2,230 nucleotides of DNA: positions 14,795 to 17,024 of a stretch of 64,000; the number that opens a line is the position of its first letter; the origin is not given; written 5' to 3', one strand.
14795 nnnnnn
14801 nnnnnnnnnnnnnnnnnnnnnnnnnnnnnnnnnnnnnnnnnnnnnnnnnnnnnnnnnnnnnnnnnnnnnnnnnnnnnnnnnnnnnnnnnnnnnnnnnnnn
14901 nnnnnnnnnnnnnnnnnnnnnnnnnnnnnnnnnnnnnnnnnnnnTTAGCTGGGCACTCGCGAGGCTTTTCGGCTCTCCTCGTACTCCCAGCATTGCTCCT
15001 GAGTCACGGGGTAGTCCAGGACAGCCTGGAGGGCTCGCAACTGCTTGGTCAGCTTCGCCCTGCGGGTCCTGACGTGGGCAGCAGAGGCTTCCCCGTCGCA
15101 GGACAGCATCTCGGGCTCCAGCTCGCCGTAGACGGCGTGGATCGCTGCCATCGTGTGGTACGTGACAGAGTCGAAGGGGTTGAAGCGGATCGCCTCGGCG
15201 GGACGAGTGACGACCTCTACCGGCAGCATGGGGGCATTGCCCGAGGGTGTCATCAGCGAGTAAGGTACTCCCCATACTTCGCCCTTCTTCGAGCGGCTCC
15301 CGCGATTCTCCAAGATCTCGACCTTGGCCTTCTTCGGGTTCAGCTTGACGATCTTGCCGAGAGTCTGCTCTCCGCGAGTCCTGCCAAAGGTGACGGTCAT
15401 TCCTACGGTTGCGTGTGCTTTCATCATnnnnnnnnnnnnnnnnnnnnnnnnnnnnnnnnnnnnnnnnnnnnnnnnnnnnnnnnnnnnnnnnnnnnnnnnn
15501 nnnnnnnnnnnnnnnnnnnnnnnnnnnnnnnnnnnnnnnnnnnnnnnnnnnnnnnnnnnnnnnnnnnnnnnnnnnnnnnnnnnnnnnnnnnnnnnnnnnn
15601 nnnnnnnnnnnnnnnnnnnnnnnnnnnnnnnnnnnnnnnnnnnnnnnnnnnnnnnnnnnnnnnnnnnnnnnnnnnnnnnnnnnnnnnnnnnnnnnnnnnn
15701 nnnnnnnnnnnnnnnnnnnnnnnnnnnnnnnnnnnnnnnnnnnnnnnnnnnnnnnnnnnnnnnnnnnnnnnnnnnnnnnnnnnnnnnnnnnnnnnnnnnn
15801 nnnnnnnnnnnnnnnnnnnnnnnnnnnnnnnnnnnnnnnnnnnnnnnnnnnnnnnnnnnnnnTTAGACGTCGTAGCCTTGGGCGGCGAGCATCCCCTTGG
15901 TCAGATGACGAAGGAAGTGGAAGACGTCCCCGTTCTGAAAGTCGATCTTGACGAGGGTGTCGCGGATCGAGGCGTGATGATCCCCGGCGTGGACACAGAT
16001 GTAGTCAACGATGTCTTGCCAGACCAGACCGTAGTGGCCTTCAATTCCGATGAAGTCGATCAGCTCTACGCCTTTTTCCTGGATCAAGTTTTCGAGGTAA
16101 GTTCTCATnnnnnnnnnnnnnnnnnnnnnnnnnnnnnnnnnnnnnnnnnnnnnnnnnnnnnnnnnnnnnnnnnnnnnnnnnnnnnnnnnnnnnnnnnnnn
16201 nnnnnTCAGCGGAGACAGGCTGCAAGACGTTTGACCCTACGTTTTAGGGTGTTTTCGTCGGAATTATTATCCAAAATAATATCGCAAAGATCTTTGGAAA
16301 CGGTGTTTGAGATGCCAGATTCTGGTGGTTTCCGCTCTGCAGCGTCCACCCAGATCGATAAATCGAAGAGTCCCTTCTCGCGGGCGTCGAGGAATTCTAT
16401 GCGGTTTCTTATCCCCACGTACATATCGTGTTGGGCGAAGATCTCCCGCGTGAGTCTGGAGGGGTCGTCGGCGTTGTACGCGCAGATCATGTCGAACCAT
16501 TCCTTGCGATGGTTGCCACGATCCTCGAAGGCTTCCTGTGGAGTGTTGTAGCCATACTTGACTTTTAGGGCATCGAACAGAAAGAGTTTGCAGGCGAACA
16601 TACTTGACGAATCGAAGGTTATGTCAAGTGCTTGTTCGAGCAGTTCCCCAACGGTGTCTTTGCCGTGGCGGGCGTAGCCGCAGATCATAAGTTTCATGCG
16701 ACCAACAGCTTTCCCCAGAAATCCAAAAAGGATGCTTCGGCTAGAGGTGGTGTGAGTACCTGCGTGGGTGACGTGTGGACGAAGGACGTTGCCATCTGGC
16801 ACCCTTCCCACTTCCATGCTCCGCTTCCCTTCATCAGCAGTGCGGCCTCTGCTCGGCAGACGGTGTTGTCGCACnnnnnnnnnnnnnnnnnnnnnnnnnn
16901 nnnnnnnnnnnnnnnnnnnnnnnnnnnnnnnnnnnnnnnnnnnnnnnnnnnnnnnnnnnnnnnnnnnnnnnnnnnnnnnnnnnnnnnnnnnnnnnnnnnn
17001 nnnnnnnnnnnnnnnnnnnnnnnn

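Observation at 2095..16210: Fifteen copies of a ~100-nt promoter and 5-prime-UTR cassette, each driving one small unknown gene (PeSL-like modular early region)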

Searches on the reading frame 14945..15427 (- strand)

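Call 40: search_protein_families(library=phrogs, proteins=[window:14945-15427:-], max_evalue=0.01)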
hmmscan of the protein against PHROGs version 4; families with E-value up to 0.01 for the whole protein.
window:14945-15427:- (160 aa): 1 family
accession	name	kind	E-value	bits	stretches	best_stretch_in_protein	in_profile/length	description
phrog_2251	-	unknown function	0.0097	17.2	0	7-48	11-55/74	-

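Call 68: search_protein_families(library=pfam, proteins=[window:14945-15427:-], max_evalue=0.01)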
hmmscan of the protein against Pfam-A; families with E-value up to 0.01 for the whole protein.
window:14945-15427:- (160 aa): 0 families

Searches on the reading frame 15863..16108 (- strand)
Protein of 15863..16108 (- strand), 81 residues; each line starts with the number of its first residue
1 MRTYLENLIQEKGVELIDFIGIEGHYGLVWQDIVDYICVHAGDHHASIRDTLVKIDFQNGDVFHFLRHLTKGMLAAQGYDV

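Call 40: search_protein_families(library=phrogs, proteins=[window:15863-16108:-], max_evalue=0.01)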
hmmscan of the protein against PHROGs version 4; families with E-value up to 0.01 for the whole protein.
window:15863-16108:- (81 aa): 1 family
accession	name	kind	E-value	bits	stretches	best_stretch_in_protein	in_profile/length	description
phrog_6004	-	unknown function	5.5e-09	37.2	1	4-75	7-85/88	-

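Call 83: search_dna_similar(query=window:15863-16108:-, collection=phages, mode=protein, max_rows=12, max_evalue=0.001)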
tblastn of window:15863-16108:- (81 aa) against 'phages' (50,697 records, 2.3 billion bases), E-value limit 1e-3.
Records with a match: 13; places in all: 13; records where one place covers at least 80% of the query: 13.
Best place of each record, by identity: <60% 13.
By first word of the organism name: Mycobacterium 6; Vibrio 3; Leptospira 2; Tenacibaculum 1; Enterobacteria 1.
By host as written in the record: Mycobacterium smegmatis mc2 155 5; - 4; Vibrio splendidus 1; Tenacibaculum sp. 1; Mycobacterium smegmatis mc#155 1; Escherichia coli MG1655 + F912 1.
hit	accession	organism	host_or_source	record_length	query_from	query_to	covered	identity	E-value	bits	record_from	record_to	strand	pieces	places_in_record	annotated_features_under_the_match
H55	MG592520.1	Vibrio phage 1.151.O._10N.222.46.B1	Vibrio splendidus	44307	4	76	90%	50.7%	2e-17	80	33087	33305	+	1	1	hypothetical protein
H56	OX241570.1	Vibrio phage 230E39-1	Seawater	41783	4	76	90%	49.3%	2e-16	77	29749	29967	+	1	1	conserved hypothetical protein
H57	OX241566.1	Vibrio phage 137E35-1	Seawater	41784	4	76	90%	49.3%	2e-16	77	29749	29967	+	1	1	conserved hypothetical protein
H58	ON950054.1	Tenacibaculum phage Larrie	Tenacibaculum sp.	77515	6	79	91%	43.6%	1e-10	61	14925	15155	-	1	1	hypothetical protein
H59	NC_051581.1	Mycobacterium phage BirdsNest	Mycobacterium smegmatis mc2 155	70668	3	77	93%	37.5%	7e-9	56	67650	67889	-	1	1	98: hypothetical protein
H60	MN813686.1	Mycobacterium phage BirdsNest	Mycobacterium smegmatis mc2 155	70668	3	77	93%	37.5%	7e-9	56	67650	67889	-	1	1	98: hypothetical protein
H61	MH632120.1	Mycobacterium phage Thonko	Mycobacterium smegmatis mc2 155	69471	4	75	89%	38.2%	3e-5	45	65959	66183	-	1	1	97: hypothetical protein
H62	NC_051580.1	Mycobacterium phage Thonko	Mycobacterium smegmatis mc2 155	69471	4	75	89%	38.2%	3e-5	45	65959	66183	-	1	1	97: hypothetical protein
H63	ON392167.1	Mycobacterium phage Zenteno07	Mycobacterium smegmatis mc#155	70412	3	77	93%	36.3%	4e-8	54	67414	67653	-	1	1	99: hypothetical protein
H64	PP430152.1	Enterobacteria phage FtMidnight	Escherichia coli MG1655 + F912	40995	2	73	89%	37.3%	3e-7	51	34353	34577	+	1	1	hypothetical protein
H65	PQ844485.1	Mycobacterium phage Hashim76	Mycobacterium smegmatis mc2 155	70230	3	73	88%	36.8%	1e-8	55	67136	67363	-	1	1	95: hypothetical protein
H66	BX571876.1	Leptospira phage LE1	-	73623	4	78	93%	30.7%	6e-10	59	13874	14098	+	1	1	unnamed protein product; putative methylase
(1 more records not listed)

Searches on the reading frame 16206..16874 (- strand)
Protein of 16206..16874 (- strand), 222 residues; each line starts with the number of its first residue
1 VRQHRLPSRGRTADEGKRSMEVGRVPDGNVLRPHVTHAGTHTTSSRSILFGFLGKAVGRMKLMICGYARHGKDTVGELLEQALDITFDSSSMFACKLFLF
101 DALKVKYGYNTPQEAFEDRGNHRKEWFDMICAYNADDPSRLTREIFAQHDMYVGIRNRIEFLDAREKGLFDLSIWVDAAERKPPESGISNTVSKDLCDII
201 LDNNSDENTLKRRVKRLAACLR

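Call 36: search_protein_families(library=phrogs, proteins=[window:16206-16874:-], max_evalue=0.001)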
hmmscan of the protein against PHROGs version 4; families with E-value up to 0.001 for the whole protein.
window:16206-16874:- (222 aa): 3 families
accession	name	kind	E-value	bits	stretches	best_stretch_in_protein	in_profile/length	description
phrog_38514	-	unknown function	1.5e-28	101.5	1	61-214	163-334/348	-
phrog_139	-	other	5.1e-08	33.7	1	59-124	83-139/342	deoxynucleoside monophosphate kinase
phrog_85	-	DNA, RNA and nucleotide metabolism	1.9e-07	31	1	113-217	210-324/866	thymidylate synthase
